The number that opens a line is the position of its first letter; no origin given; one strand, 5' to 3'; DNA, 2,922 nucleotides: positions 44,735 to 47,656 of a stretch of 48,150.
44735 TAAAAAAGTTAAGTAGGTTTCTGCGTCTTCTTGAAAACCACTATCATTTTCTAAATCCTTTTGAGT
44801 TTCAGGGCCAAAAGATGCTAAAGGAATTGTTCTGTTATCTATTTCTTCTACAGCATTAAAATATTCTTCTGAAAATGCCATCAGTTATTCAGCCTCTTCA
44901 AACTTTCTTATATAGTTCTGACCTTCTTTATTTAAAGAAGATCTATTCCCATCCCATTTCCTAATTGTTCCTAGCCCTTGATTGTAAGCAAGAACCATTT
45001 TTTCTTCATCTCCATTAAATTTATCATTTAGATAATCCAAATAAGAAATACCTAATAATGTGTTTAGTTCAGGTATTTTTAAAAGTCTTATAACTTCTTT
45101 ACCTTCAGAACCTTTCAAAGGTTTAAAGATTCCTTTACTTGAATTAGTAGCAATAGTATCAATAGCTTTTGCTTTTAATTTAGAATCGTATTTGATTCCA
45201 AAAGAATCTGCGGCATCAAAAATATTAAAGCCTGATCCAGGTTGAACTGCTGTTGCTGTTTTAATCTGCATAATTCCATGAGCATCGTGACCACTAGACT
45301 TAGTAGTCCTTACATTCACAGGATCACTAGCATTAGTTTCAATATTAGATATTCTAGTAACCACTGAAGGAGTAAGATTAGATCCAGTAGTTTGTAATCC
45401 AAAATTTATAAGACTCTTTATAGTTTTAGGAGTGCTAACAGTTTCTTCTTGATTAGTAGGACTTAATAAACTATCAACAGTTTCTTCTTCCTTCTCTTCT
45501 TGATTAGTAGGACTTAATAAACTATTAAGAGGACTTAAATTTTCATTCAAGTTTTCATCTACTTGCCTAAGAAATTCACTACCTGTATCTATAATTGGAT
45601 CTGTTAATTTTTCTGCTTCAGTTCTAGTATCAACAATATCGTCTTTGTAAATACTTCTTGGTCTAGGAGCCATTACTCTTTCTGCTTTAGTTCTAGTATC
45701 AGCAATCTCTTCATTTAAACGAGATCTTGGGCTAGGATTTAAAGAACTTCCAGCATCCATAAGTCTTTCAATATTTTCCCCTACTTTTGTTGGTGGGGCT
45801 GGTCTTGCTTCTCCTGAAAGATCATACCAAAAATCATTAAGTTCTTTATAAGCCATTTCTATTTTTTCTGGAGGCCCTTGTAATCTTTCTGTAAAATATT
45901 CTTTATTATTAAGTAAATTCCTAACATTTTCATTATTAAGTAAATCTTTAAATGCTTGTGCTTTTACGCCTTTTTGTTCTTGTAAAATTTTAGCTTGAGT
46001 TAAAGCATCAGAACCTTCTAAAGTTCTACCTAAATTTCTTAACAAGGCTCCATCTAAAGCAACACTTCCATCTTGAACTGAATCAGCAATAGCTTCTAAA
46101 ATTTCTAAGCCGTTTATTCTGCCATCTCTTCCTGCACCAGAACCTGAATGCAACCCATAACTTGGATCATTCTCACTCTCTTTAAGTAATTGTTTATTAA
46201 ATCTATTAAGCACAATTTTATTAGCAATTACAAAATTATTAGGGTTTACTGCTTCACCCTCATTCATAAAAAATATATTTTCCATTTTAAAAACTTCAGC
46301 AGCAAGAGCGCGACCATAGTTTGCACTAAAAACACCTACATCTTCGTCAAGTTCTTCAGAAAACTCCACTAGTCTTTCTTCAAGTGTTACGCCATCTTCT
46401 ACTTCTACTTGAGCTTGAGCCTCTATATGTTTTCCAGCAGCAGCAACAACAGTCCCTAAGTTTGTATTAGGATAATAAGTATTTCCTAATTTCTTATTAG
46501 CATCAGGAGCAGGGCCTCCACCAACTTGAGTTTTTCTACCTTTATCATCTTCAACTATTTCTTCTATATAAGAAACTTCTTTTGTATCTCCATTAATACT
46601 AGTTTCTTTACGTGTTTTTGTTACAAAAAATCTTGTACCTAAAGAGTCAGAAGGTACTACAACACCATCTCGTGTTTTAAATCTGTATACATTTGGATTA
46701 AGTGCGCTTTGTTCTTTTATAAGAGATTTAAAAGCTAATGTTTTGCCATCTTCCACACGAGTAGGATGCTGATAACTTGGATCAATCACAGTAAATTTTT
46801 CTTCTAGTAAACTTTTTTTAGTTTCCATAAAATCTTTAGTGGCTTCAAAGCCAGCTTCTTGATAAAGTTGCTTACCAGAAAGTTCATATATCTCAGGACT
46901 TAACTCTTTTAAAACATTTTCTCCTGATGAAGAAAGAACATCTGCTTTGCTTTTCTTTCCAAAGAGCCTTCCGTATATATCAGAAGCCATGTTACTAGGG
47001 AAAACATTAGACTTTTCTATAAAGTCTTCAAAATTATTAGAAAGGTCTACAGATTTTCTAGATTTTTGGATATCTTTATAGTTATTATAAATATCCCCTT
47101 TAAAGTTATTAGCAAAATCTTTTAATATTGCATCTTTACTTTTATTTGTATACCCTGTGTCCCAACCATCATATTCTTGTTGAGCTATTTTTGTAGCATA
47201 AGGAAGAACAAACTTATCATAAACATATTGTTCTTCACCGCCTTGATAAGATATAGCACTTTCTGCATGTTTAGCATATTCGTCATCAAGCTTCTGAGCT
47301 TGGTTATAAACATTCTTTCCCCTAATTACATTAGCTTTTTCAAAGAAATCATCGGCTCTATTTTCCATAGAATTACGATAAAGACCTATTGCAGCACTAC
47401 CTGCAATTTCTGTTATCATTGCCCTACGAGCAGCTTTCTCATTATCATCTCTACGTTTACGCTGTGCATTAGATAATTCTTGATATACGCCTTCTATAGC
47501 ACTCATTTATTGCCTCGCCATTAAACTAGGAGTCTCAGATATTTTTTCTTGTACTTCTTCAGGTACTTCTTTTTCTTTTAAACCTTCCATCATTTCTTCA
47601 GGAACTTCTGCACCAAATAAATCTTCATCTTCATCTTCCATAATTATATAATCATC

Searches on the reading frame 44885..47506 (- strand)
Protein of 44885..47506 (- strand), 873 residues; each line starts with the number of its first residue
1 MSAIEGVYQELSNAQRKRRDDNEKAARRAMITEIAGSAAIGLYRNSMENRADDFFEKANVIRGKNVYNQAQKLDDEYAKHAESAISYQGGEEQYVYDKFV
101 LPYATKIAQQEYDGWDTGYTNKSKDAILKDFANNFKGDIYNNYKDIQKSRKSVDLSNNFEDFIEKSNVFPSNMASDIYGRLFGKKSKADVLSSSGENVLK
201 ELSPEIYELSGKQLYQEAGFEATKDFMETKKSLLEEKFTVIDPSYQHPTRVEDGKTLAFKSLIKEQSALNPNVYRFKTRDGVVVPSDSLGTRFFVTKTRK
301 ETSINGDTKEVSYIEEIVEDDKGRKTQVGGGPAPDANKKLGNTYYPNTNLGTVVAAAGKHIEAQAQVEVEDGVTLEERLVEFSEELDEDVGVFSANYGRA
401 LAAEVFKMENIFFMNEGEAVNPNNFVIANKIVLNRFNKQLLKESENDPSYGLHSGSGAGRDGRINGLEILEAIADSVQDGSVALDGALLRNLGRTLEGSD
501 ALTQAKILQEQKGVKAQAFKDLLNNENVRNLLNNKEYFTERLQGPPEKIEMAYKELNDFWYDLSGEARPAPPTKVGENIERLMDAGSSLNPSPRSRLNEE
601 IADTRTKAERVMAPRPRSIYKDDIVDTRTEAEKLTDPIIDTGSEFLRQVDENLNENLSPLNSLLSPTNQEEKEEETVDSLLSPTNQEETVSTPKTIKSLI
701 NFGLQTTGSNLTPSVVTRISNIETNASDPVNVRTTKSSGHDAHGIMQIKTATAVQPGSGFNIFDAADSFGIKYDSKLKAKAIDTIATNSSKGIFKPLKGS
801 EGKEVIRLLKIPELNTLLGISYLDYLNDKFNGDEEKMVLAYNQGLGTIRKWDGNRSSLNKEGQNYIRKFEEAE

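Call 28: search_protein_families(library=phrogs, proteins=[window:44885-47506:-], max_evalue=0.001)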
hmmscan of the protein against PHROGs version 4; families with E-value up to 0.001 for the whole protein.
window:44885-47506:- (873 aa): 2 families
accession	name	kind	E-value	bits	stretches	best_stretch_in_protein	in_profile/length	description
phrog_342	-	head and packaging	0.0004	19.5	1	736-870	47-140/1235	internal virion protein with endolysin domain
phrog_2533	-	unknown function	0.00046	19.3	1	823-869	818-864/1130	-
